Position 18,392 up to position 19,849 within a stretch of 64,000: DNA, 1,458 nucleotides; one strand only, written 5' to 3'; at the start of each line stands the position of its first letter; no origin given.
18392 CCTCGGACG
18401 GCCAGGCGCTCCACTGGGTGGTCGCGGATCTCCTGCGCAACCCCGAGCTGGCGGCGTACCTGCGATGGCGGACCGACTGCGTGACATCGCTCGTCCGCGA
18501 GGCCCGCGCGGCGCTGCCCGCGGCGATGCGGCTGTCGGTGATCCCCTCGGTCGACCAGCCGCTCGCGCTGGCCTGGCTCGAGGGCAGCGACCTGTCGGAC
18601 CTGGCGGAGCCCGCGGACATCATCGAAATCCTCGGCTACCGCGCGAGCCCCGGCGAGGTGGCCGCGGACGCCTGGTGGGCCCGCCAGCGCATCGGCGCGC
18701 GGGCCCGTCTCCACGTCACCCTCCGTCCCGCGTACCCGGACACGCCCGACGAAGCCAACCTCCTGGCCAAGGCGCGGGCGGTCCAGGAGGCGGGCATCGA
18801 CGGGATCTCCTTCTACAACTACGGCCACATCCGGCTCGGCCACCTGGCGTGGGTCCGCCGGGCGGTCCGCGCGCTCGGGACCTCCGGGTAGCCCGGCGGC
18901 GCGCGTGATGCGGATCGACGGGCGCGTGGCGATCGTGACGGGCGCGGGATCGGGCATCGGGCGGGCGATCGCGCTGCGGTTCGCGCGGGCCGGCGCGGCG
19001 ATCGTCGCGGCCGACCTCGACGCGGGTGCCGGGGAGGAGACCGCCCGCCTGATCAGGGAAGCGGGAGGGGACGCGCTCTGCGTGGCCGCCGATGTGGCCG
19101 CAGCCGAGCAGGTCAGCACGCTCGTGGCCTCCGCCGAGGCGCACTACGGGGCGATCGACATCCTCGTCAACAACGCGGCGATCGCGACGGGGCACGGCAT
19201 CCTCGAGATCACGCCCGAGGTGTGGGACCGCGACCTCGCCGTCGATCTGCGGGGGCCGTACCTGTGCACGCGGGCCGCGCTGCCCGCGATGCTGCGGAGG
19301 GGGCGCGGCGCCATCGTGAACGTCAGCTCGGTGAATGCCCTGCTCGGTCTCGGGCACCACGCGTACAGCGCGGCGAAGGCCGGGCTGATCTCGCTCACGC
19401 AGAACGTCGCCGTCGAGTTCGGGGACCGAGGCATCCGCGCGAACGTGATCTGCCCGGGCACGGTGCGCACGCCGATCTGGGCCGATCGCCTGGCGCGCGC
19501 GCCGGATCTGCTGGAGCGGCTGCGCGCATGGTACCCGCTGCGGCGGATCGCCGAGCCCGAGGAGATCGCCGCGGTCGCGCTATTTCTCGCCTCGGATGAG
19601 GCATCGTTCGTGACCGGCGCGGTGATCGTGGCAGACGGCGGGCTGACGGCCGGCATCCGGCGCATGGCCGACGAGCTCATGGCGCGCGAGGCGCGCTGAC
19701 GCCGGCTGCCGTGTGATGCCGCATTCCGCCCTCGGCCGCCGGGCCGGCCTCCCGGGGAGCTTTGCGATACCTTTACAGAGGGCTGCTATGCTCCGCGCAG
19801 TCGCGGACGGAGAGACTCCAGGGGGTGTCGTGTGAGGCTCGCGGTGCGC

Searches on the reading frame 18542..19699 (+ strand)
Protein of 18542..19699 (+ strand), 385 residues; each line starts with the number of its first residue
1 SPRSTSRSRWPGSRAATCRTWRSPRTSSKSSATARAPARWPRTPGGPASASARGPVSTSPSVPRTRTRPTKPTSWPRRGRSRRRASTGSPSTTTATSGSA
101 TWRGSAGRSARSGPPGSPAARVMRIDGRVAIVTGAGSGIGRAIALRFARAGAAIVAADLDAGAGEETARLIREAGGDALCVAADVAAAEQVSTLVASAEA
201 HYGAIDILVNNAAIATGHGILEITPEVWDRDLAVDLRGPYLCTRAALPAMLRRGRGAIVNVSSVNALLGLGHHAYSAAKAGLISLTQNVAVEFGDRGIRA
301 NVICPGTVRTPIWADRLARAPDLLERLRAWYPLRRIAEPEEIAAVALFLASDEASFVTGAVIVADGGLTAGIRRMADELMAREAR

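Call 80: search_protein_families(library=pfam, proteins=[window:18542-19699:+])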
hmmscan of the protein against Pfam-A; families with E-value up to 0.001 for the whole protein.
window:18542-19699:+ (385 aa): 4 families
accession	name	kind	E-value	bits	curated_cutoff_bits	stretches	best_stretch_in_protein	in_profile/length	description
PF13561.12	adh_short_C2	-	1.9e-69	234.3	27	1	134-369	1-236/236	Enoyl-(Acyl carrier protein) reductase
PF00106.31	adh_short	-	5.8e-54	183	26.6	1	128-315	1-189/195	short chain dehydrogenase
PF08659.16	KR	-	9.5e-09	35.9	22.6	1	131-285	4-159/180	KR domain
PF23441.1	SDR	-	0.00013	21.9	27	1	239-368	126-255/258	SDR-like rossmann domain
